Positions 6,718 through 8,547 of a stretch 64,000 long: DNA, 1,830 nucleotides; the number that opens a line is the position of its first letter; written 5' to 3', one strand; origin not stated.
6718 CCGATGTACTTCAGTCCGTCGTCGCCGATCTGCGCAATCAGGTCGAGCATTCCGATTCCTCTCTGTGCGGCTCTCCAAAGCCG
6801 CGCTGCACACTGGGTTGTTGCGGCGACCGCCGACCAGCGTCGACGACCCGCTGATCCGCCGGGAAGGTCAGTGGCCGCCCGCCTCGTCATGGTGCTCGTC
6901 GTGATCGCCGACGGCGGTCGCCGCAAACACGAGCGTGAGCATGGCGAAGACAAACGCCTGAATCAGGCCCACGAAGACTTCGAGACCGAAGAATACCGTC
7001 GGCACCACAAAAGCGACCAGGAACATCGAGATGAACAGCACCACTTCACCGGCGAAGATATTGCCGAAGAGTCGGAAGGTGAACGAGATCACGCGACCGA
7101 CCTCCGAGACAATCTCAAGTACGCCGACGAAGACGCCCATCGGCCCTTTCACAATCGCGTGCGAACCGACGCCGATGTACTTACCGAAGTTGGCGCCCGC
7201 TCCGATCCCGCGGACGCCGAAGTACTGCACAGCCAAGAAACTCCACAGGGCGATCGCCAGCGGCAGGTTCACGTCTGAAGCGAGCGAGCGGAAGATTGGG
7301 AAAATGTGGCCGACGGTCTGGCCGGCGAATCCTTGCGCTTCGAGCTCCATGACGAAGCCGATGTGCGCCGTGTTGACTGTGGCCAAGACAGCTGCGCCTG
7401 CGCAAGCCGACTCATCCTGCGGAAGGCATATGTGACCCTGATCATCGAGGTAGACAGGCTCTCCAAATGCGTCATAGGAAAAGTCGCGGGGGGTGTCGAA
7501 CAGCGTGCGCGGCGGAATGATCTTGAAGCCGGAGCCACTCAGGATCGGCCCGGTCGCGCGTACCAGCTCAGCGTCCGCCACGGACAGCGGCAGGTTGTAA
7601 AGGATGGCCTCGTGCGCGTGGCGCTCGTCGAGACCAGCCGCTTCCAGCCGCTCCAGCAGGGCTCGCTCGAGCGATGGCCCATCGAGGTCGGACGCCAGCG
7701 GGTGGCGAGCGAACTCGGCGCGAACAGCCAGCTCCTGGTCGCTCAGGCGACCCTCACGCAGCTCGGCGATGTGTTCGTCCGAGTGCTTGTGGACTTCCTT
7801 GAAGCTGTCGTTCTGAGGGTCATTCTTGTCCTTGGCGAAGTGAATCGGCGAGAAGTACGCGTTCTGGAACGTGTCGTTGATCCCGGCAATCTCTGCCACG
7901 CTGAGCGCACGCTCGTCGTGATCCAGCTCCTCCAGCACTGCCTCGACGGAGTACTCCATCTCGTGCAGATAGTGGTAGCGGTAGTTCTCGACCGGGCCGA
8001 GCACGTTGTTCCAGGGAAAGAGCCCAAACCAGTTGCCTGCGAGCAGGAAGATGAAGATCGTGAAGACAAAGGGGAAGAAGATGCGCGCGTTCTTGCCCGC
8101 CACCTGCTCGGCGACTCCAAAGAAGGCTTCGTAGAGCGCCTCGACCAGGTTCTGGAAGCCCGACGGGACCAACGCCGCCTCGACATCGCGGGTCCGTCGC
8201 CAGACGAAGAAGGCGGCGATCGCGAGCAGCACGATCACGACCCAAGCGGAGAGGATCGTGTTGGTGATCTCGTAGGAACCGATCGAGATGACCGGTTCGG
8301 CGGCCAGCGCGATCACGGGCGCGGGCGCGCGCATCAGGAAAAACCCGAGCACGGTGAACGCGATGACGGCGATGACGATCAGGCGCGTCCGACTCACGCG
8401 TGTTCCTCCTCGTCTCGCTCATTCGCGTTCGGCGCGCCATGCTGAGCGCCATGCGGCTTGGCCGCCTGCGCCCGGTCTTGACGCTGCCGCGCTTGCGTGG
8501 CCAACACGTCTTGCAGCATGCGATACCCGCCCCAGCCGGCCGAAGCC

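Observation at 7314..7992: ATP synthase a subunit carries a roughly 225-aa hydrophilic insertion between TM2 and TM3, plus a His-rich C-terminus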

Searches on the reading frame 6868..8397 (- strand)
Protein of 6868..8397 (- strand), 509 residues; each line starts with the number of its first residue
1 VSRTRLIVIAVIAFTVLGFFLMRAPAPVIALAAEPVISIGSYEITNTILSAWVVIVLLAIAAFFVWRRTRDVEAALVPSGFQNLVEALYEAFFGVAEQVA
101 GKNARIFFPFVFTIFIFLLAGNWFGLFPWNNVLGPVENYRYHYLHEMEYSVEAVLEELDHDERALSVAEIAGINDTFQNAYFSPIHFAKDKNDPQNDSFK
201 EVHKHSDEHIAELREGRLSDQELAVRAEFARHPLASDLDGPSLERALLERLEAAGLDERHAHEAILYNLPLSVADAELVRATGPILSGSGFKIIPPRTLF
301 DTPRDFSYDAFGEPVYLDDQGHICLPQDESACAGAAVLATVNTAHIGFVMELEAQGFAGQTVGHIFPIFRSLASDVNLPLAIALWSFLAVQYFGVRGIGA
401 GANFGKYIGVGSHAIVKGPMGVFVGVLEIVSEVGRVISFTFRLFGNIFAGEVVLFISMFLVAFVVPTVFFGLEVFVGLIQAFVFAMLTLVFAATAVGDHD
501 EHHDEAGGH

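Call 3: search_protein_families(library=pfam, proteins=[window:6868-8397:-], max_evalue=0.1)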
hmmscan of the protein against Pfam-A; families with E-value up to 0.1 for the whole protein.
window:6868-8397:- (509 aa): 1 family
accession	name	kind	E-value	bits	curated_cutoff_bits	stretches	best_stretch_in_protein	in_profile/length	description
PF00119.25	ATP-synt_A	-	1.6e-37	129.9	33.9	2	365-492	77-216/217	ATP synthase A chain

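Call 4: search_protein_families(library=ncbifam, proteins=[window:6868-8397:-], max_evalue=0.1)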
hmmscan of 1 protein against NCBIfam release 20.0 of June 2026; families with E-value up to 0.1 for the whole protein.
window:6868-8397:- (509 aa): 14 families
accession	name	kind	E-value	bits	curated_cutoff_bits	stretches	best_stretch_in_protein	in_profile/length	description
NF004481.0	PRK05815.2-3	equivalog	3.6e-37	128.2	227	2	362-502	94-224/225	F0F1 ATP synthase subunit A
NF009954.0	PRK13420.1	equivalog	1.7e-27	96.6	272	2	365-503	96-224/229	F0F1 ATP synthase subunit A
TIGR01131.1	ATP_synt_6_or_A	equivalog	3.3e-27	95.9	102.6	2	365-494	88-225/227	F0F1 ATP synthase subunit A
NF009955.0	PRK13421.1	equivalog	4e-26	91.9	302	2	378-505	109-226/231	F0F1 ATP synthase subunit A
NF004482.0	PRK05815.2-4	equivalog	2.6e-25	89.5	225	2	38-129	21-109/252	F0F1 ATP synthase subunit A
NF004479.0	PRK05815.1-4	equivalog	9e-22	77.5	268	2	366-498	104-236/238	F0F1 ATP synthase subunit A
TIGR03306.1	altF1_A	exception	1.9e-21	76.7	302.1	2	364-495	94-215/217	alternate F1F0 ATPase, F0 subunit A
NF004485.0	PRK05815.3-3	equivalog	2e-21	76.6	249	3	370-458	107-192/281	F0F1 ATP synthase subunit A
NF009953.0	PRK13419.1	equivalog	1.2e-20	74.2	460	2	37-130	100-196/346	F0F1 ATP synthase subunit A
NF004486.0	PRK05815.3-4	equivalog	1.6e-19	70.6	272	2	369-496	105-223/224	F0F1 ATP synthase subunit A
NF004477.0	PRK05815.1-1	equivalog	1.8e-19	70.2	280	2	369-499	136-268/268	F0F1 ATP synthase subunit A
NF004484.0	PRK05815.3-2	equivalog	4.4e-16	59.3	234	2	37-127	10-97/226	F0F1 ATP synthase subunit A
NF004487.0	PRK05815.3-5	equivalog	5.1e-16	58.8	224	3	46-130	25-109/269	F0F1 ATP synthase subunit A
NF009952.0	PRK13417.1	equivalog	0.00014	21.4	531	1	425-497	266-350/352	F0F1 ATP synthase subunit A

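Call 5: search_solved_structures(query=window:6868-8397:-, max_evalue=0.01, show_alignments=2)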
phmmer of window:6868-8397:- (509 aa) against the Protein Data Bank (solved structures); distinct sequences matched with E-value up to 0.01: 16.
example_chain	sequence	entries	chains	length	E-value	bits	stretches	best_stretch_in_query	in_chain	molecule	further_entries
9itj_T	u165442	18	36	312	2.1e-41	145.4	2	363-503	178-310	ATP synthase subunit a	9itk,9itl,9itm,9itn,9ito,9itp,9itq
8j0s_a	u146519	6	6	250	9.7e-20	74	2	363-503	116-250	ATP synthase subunit a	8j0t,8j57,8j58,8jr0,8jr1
7jg5_a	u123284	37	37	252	1.3e-18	70.3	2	363-502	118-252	ATP synthase subunit a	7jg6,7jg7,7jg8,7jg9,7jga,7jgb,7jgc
6fkf_a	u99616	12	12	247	7.4e-18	67.8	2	373-496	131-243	ATP synthase subunit a, chloroplastic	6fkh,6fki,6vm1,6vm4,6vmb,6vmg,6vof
5dn6_X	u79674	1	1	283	1.9e-17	66.4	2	44-129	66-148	ATP synthase subunit a,ATP synthase subunit a,ATP synthase subunit a,ATP synthase subunit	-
22vl_a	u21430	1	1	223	3.7e-16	62.2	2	373-490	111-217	ATP synthase subunit a, chloroplastic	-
7p2y_a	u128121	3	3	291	4.5e-11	45.4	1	369-496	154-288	ATP synthase subunit a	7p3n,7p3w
6n2d_a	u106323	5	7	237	1.1e-07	34.2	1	370-499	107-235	ATP synthase subunit a | Bacillus PS3 ATP synthase subunit a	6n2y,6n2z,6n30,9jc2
5t4o_K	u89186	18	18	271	2.6e-07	33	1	367-499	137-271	ATP synthase subunit a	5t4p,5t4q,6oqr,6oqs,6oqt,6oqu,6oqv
9o1a_a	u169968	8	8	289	3.8e-07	32.4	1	362-498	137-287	ATP synthase subunit a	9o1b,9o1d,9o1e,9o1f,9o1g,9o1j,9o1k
8dbw_a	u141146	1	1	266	1.7e-06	30.3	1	367-495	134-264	ATP synthase subunit a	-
8dbq_a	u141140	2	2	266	1.8e-06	30.2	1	367-495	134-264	ATP synthase subunit a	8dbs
1c17_M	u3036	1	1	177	2e-06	30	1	367-499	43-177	ATP SYNTHASE SUBUNIT A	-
6b2z_a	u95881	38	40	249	5.2e-06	28.7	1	47-133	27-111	ATP synthase subunit a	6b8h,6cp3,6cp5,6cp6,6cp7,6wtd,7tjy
8f29_X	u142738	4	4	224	6.8e-06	28.3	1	47-133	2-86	ATP synthase subunit a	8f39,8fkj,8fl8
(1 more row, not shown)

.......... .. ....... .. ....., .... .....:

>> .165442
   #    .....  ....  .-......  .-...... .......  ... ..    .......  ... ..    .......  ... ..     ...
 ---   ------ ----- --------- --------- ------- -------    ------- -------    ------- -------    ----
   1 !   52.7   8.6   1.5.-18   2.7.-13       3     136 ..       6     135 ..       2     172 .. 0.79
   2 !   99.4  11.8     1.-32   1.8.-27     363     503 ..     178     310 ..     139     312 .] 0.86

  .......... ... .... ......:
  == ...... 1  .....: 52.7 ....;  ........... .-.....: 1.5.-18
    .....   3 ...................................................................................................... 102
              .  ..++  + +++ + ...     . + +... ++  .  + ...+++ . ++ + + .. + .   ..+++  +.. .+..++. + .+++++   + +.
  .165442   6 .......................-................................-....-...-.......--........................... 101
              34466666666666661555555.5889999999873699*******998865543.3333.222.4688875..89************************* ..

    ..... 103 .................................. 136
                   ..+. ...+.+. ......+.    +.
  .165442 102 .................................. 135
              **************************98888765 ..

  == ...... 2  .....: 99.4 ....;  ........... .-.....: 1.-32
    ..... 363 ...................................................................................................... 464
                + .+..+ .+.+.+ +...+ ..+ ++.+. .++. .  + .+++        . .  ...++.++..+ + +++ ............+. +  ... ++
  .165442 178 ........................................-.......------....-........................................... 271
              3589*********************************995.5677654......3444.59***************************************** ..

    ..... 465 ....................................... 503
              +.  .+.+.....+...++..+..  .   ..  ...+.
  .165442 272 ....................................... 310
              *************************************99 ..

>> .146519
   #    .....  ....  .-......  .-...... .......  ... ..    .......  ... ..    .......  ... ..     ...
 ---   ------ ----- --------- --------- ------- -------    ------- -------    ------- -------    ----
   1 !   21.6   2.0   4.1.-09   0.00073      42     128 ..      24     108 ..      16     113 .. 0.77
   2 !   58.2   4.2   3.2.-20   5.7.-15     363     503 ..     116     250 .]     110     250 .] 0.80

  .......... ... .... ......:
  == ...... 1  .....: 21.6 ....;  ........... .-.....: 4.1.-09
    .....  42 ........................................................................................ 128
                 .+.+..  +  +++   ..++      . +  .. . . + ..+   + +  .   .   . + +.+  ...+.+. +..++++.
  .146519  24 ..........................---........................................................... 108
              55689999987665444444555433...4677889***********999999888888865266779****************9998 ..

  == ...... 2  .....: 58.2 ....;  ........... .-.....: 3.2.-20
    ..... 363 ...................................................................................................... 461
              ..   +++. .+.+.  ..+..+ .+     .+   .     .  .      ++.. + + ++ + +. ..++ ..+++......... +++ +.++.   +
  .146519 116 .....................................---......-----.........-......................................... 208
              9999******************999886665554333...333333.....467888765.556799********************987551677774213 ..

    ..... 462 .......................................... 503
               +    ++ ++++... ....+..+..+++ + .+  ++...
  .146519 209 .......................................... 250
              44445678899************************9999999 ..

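Call 6: find_homologous_proteins(query=window:6868-8397:-, max_evalue=0.001)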
Query window:6868-8397:- (509 aa): 2602 proteins with E <= 0.001 among 8000 candidates; the best 120 are listed.
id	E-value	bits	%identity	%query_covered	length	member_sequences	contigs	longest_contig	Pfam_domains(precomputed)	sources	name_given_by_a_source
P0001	0.0e+0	1129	100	100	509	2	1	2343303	PF00119.26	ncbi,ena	-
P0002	6.0e-272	921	81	100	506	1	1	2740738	PF00119.26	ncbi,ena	-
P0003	1.4e-271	920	83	100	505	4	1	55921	PF00119.26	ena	-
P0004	3.6e-270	915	80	100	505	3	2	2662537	PF00119.26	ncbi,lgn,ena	-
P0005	4.1e-270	915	80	100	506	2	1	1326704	PF00119.26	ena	-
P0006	6.4e-268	908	80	100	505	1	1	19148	PF00119.26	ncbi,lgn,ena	-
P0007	2.9e-267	905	80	100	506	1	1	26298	PF00119.26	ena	-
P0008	4.3e-259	878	78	100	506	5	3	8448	PF00119.26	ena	-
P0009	3.6e-257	872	78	100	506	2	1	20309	PF00119.26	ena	-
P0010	1.3e-254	864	77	100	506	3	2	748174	PF00119.26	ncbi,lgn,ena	-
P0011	5.4e-254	862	77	100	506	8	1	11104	PF00119.26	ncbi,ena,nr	ncbi:MAG: F0F1 ATP synthase subunit A [Chloroflexi bacterium]|nr:F0F1 ATP synthase subunit A [Chloro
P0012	2.6e-246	836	75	100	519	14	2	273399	PF00119.26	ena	-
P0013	8.1e-234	795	71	100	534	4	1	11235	PF00119.26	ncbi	-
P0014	3.3e-228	777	69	100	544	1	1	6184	PF00119.26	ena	-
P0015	4.5e-228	776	69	100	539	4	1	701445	PF00119.26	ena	-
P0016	1.6e-226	771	70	100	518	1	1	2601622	PF00119.26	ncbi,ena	-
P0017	3.9e-226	770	70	100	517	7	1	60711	PF00119.26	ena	-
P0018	7.5e-226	769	69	100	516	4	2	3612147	PF00119.26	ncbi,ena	-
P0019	1.7e-225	768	70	100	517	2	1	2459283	PF00119.26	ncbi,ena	-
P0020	6.8e-224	762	69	100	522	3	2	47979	PF00119.26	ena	-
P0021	1.5e-223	761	70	100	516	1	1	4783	PF00119.26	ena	-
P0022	1.5e-223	761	67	100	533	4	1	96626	PF00119.26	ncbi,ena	-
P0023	5.4e-223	759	70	100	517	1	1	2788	PF00119.26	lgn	-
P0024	8.3e-223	759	69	100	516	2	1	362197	PF00119.26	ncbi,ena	-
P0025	5.7e-222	756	68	100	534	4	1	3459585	PF00119.26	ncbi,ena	-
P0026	1.2e-221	755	67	100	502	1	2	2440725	PF00119.26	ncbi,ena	-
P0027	1.9e-221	754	68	100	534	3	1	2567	PF00119.26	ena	-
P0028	2.1e-221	754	69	100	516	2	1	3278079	PF00119.26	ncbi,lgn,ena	-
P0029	5.4e-221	753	69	100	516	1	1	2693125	PF00119.26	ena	-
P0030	1.2e-219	748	69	100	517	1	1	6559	PF00119.26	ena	-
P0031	1.2e-219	748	69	100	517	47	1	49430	PF00119.26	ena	-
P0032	1.3e-219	748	69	100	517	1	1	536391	PF00119.26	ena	-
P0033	1.4e-219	748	69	100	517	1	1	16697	PF00119.26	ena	-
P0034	2.7e-219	747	69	100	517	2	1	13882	PF00119.26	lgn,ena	-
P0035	4.1e-219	747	69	100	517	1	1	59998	PF00119.26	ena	-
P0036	6.5e-219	746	68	100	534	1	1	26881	PF00119.26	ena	-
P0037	7.5e-219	746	69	100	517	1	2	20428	PF00119.26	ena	-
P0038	9.6e-219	745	67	100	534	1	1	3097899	PF00119.26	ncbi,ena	-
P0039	1.0e-218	745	69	100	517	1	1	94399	PF00119.26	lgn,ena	-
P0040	1.5e-218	745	68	100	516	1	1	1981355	PF00119.26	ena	-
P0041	3.5e-218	743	69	100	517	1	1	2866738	PF00119.26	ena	-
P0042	1.9e-217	741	68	100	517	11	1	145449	PF00119.26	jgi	-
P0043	2.8e-217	740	68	100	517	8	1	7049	PF00119.26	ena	-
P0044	4.8e-217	740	68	100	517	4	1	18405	PF00119.26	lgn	-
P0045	2.7e-215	734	68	100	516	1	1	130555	PF00119.26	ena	-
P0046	7.4e-215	732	67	100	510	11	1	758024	PF00119.26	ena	-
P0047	3.5e-213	727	66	100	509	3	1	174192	PF00119.26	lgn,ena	-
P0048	5.9e-213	726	66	100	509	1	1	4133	PF00119.26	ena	-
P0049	1.8e-211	721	65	100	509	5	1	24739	PF00119.26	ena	-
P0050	6.7e-211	719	65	100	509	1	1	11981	PF00119.26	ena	-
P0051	2.3e-210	718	67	100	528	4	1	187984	PF00119.26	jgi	-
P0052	3.1e-210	717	65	100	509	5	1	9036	PF00119.26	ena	-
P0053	1.2e-209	715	65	99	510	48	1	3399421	PF00119.26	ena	-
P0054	1.0e-208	712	65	100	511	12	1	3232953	PF00119.26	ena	-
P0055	2.6e-208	711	65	99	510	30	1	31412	PF00119.26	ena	-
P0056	6.0e-204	697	64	98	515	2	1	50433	PF00119.26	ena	-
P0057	2.8e-203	694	63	100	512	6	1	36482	PF00119.26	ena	-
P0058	9.9e-203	692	64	99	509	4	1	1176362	PF00119.26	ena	-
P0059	3.4e-202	691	63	99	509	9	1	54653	PF00119.26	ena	-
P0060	1.3e-201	689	70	50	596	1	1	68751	PF00119.26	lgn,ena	-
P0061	1.3e-201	689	69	50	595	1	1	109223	PF00119.26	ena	-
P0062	2.0e-201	688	68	50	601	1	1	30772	PF00119.26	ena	-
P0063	3.8e-201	687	64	100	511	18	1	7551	PF00119.26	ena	-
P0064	1.1e-200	686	63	99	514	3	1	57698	PF00119.26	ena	-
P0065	1.2e-200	686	64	100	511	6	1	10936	PF00119.26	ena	-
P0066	8.2e-200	683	63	99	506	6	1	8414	PF00119.26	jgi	-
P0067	9.8e-199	679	63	100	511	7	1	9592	PF00119.26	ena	-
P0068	1.2e-193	663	61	100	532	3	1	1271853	PF00119.26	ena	-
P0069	1.4e-152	527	68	72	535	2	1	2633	PF07517.21,PF00270.36,PF00119.26,PF01043.27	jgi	-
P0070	5.6e-141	489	51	97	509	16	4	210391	PF00119.26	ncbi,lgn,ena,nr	ncbi:MAG: F0F1 ATP synthase subunit A [Chloroflexi bacterium]|nr:F0F1 ATP synthase subunit A [Chloro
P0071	2.6e-135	470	50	99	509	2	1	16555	PF00119.26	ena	-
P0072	7.8e-134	465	49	97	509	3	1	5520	PF00119.26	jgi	-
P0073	2.0e-131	457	47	100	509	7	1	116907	PF00119.26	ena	-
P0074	1.6e-130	454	49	97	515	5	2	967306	PF00119.26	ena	-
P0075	1.4e-129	451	48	96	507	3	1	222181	PF00119.26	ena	-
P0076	1.2e-127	445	48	99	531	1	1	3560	PF00119.26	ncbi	-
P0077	3.9e-127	443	62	68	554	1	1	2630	PF00119.26,PF02222.28,PF22660.3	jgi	-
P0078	2.5e-126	440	46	94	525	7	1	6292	PF00119.26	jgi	jgi:F0F1-type ATP synthase membrane subunit a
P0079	1.0e-125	438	46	100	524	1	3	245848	PF00119.26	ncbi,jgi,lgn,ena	-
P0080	1.2e-125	438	48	96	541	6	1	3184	PF00119.26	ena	-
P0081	1.4e-125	438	46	94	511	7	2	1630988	PF00119.26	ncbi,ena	-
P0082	2.5e-124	434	47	100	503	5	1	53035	PF00119.26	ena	-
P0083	1.0e-123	432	47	96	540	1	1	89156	PF00119.26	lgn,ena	-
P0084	1.1e-123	432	47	96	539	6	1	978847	PF00119.26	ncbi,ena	-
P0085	2.7e-123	430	47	96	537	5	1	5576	PF00119.26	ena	-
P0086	2.8e-123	430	47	96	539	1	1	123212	PF00119.26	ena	-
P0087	7.0e-123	429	47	96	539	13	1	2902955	PF00119.26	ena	-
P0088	1.2e-122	428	45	97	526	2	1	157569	PF00119.26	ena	-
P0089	1.7e-122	428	47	96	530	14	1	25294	PF00119.26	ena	-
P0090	1.8e-122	428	47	96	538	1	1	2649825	PF00119.26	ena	-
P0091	4.0e-122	427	46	100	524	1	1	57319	PF00119.26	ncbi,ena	-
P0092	7.2e-122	426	45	100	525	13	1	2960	PF00119.26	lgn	-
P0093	9.6e-122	425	46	97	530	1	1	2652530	PF00119.26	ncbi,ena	-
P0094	1.0e-120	422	47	96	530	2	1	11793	PF00119.26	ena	-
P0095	2.7e-120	421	61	67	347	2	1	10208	PF00119.26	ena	-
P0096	5.2e-120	420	46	97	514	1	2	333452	PF00119.26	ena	-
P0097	5.7e-119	416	46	96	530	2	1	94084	PF00119.26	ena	-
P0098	1.2e-118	415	46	98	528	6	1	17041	PF00119.26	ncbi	-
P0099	3.4e-118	414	46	97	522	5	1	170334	PF00119.26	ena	-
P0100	7.1e-118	413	71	55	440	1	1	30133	PF09527.16,PF00119.26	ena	-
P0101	1.9e-117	411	45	97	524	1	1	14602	PF00119.26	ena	-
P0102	1.5e-115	405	45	97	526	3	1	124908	PF00119.26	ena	-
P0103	4.3e-115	403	43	100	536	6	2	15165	PF00119.26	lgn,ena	-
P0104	6.3e-115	403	45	100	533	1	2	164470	PF00119.26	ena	-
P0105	3.7e-114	400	44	97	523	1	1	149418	PF00119.26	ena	-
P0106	1.2e-112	395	45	97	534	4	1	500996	PF00119.26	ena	-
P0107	5.8e-101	357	47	82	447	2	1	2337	PF00119.26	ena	-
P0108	6.6e-88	314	65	46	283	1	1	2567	PF00119.26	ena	-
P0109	3.9e-70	255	48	36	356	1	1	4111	PF00119.26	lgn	-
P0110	4.6e-70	255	58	29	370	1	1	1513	PF00119.26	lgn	-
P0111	7.0e-70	254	51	29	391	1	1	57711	PF00119.26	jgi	jgi:F-type H+-transporting ATPase subunit a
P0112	7.6e-70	254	58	29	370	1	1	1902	PF00119.26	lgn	-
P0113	8.2e-70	254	54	29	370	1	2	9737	PF00119.26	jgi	jgi:F-type H+-transporting ATPase subunit a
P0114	1.6e-69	253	55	29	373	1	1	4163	PF00119.26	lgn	-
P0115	4.9e-69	251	46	37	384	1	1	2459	PF00119.26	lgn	-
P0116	6.4e-69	251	40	42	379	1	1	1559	PF00119.26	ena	-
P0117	2.0e-68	249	58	30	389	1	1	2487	PF00119.26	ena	-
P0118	4.3e-68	248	54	29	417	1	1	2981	PF00119.26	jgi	jgi:F-type H+-transporting ATPase subunit a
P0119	1.2e-67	247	61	27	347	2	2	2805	PF00119.26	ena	-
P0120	1.6e-67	247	51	29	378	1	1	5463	PF00119.26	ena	-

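Call 8: list_cluster_members(proteins=[P0001, P0002, P0016, P0025, P0070, P0079, P0081, P0093])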
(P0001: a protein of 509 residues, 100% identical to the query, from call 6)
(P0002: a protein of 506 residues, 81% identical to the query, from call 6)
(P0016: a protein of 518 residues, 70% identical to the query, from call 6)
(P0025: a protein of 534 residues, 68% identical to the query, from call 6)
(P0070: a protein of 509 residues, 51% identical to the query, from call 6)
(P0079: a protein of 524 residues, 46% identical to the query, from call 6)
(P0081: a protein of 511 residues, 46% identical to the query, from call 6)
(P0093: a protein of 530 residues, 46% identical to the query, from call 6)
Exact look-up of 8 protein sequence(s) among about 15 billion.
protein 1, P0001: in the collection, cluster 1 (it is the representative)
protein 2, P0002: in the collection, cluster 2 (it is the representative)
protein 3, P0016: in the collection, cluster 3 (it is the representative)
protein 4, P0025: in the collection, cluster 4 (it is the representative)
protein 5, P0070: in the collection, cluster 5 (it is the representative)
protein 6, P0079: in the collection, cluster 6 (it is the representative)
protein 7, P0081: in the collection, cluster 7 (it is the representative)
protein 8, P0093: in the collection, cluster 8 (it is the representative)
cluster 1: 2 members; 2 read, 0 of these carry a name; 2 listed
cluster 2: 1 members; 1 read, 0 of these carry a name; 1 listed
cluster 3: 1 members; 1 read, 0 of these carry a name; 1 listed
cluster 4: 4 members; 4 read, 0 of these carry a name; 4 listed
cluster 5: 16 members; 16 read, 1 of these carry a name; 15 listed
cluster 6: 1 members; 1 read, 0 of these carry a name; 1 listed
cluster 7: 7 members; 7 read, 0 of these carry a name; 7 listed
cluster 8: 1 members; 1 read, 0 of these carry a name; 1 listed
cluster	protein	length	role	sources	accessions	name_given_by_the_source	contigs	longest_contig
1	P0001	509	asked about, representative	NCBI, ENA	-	-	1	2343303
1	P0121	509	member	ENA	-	-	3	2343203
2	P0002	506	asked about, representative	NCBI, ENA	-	-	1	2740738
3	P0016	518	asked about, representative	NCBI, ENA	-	-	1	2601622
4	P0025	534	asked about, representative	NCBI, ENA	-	-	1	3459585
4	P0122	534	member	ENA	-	-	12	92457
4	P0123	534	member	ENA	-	-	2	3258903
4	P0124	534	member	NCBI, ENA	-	-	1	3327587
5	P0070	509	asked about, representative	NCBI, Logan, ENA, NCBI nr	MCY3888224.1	MAG: F0F1 ATP synthase subunit A [Chloroflexi bacterium] | F0F1 ATP synthase subunit A [Chloroflexota bacterium]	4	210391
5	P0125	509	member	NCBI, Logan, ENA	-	-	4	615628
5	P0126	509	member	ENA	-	-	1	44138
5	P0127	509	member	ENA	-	-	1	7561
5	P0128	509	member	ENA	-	-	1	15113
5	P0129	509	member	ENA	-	-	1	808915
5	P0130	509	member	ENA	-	-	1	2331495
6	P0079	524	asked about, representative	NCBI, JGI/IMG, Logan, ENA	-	-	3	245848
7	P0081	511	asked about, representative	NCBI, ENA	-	-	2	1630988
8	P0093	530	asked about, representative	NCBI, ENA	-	-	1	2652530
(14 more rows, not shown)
